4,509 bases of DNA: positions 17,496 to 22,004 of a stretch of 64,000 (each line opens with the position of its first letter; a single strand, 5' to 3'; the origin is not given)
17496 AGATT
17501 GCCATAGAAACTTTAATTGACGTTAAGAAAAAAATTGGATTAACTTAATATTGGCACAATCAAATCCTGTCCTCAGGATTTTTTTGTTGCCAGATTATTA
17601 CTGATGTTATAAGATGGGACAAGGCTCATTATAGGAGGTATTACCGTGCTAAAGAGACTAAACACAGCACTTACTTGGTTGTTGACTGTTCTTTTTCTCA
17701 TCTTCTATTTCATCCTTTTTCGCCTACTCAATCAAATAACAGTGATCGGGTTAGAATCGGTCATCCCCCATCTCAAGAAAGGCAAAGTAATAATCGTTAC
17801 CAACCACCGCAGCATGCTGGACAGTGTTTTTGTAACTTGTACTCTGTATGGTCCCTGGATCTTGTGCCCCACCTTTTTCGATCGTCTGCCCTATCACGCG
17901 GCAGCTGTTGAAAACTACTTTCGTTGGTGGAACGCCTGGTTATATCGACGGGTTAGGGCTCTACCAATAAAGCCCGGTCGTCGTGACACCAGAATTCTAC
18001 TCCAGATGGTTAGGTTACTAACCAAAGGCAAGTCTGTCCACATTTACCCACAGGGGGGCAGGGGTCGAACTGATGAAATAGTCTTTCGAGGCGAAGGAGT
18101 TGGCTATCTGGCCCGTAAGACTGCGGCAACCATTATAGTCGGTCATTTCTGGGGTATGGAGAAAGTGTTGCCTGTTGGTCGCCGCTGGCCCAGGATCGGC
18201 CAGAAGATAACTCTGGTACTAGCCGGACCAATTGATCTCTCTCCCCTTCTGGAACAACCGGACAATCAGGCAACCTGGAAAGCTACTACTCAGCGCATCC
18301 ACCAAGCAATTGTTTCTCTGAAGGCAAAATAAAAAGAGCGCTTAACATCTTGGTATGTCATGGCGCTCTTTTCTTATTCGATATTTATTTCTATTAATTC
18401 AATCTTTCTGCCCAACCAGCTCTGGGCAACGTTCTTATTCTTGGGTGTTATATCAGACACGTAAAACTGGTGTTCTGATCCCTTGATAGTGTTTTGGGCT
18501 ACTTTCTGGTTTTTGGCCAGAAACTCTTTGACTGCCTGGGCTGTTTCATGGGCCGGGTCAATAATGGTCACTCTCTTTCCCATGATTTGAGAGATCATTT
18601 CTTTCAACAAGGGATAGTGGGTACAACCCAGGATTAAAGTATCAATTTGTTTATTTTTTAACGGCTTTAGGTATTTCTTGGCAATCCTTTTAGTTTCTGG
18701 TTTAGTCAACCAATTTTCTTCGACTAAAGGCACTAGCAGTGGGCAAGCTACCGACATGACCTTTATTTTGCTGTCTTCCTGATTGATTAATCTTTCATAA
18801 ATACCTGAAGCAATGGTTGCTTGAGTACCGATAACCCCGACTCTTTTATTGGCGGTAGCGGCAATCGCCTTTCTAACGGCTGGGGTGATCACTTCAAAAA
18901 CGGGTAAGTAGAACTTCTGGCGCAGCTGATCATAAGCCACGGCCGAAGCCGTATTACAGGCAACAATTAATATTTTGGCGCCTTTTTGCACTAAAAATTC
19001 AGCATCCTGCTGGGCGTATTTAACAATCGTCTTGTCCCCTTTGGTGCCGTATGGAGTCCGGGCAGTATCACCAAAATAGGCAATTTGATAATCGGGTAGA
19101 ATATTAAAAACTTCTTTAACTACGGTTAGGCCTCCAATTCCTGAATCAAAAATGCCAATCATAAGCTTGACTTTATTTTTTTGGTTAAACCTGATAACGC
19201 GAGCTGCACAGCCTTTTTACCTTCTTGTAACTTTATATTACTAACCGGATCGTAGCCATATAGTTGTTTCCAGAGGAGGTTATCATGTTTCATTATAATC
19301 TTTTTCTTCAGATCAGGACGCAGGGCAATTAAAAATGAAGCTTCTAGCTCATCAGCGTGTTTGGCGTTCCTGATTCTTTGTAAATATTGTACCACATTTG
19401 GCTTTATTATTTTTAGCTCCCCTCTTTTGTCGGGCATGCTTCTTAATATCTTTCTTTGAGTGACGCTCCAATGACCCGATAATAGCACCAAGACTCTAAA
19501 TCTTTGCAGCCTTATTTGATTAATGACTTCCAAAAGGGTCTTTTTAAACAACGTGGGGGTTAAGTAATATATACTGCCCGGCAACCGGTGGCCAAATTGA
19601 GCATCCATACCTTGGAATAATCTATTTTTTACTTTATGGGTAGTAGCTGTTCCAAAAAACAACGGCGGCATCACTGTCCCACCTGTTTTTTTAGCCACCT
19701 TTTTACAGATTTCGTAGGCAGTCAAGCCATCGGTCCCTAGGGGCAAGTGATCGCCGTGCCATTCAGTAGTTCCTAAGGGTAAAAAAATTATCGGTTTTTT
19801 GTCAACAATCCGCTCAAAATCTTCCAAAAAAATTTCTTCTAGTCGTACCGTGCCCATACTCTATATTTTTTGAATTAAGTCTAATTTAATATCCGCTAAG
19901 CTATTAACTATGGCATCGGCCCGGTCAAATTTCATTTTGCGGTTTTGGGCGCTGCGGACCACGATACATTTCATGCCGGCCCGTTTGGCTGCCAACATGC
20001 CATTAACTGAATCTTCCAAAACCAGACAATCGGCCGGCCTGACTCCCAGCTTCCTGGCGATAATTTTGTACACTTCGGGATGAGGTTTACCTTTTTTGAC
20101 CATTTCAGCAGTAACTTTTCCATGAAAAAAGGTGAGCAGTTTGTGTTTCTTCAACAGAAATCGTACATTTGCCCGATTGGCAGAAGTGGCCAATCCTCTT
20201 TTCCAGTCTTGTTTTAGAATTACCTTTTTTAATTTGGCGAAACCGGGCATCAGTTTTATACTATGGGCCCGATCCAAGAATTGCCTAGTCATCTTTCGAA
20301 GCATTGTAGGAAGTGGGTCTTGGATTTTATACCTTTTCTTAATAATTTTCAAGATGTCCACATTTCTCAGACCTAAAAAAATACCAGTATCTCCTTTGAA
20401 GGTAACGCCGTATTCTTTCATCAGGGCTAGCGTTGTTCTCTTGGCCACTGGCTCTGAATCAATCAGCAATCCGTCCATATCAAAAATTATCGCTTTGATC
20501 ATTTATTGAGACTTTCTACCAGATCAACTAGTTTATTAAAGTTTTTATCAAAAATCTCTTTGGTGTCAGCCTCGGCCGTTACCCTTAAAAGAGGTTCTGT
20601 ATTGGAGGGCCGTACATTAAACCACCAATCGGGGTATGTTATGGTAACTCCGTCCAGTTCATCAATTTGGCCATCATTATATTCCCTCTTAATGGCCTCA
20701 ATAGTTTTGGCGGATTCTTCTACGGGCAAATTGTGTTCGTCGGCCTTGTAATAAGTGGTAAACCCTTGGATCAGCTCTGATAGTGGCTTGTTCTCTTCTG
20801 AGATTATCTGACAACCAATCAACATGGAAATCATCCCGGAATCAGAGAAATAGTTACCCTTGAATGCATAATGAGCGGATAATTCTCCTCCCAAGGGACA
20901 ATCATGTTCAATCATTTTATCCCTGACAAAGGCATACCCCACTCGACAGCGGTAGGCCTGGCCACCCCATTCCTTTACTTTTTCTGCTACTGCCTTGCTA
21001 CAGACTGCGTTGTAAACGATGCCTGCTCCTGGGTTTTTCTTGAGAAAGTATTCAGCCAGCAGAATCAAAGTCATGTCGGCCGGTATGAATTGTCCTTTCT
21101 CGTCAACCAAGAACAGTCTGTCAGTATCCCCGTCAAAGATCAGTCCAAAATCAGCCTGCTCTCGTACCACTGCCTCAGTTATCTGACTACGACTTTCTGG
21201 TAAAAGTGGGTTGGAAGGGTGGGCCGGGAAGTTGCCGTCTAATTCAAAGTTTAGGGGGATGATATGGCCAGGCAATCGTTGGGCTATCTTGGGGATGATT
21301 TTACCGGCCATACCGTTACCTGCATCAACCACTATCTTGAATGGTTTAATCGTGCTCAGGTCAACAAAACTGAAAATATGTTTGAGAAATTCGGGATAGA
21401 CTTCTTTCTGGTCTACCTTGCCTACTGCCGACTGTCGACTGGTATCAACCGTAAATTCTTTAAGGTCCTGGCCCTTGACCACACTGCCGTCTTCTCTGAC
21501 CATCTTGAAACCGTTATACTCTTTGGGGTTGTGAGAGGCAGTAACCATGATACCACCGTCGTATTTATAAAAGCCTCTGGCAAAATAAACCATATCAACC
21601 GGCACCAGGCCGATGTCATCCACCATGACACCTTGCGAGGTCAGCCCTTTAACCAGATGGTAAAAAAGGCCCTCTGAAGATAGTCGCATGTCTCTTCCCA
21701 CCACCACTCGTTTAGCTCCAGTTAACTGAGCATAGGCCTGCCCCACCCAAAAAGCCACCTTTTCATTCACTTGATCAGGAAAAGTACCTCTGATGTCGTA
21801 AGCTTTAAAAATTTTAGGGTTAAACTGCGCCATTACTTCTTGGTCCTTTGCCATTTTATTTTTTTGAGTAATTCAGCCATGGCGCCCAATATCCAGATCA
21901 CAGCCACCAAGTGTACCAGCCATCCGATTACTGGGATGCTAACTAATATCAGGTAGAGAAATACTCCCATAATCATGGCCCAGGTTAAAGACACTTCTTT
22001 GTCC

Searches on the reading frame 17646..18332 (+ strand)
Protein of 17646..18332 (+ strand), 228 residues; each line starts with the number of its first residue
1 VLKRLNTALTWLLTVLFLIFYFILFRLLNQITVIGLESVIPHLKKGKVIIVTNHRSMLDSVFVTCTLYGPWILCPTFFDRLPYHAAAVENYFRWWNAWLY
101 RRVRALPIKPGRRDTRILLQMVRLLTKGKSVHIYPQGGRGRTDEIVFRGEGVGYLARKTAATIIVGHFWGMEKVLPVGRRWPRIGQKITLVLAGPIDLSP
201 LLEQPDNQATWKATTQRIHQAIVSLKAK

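Call 10: search_protein_families(library=pfam, proteins=[window:17646-18332:+])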
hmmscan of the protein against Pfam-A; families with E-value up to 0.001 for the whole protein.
window:17646-18332:+ (228 aa): 1 family
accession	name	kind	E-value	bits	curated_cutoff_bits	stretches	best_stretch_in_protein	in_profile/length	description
PF01553.26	Acyltransferase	-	8.6e-15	55.1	23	1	31-164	2-127/132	Acyltransferase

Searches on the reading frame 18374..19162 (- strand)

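Call 36: search_protein_families(library=pfam, proteins=[window:18374-19162:-], max_evalue=0.00001)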
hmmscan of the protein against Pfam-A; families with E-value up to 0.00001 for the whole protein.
window:18374-19162:- (262 aa): 1 family
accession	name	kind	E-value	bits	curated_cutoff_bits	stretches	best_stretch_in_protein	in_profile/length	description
PF01177.27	Asp_Glu_race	-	1.6e-26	93.8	31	1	25-210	28-210/211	Asp/Glu/Hydantoin racemase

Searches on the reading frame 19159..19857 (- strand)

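Call 36: search_protein_families(library=pfam, proteins=[window:19159-19857:-], max_evalue=0.00001)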
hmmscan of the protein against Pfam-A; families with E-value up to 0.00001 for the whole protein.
window:19159-19857:- (232 aa): 1 family
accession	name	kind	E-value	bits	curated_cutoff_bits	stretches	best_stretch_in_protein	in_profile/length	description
PF02633.19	Creatininase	-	9.3e-26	91.1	31.3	1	12-184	6-178/238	Creatinine amidohydrolase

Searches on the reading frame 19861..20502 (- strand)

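Call 36: search_protein_families(library=pfam, proteins=[window:19861-20502:-], max_evalue=0.00001)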
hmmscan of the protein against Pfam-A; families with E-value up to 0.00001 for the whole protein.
window:19861-20502:- (213 aa): 3 families
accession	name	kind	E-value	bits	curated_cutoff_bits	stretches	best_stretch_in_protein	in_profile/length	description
PF13419.12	HAD_2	-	3.1e-30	106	23.8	1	5-182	1-178/178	Haloacid dehalogenase-like hydrolase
PF00702.32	Hydrolase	-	1.2e-25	91.5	26.4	1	2-176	1-191/191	haloacid dehalogenase-like hydrolase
PF13242.12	Hydrolase_like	-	3.2e-09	37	22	1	138-204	3-74/75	HAD-hyrolase-like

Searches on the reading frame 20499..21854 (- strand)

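Call 36: search_protein_families(library=pfam, proteins=[window:20499-21854:-], max_evalue=0.00001)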
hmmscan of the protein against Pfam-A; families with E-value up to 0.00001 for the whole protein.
window:20499-21854:- (451 aa): 4 families
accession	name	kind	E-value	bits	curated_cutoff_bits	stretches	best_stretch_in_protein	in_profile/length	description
PF02878.22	PGM_PMM_I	-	2.2e-34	118.5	22.5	1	14-129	2-122/138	Phosphoglucomutase/phosphomannomutase, alpha/beta/alpha domain I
PF02879.22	PGM_PMM_II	-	2.6e-23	83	29.3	1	155-254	2-103/103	Phosphoglucomutase/phosphomannomutase, alpha/beta/alpha domain II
PF02880.22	PGM_PMM_III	-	3.4e-22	79.2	20.7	1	260-367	3-114/115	Phosphoglucomutase/phosphomannomutase, alpha/beta/alpha domain III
PF00408.26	PGM_PMM_IV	-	2.2e-10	40.9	23.1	1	374-437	2-60/68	Phosphoglucomutase/phosphomannomutase, C-terminal domain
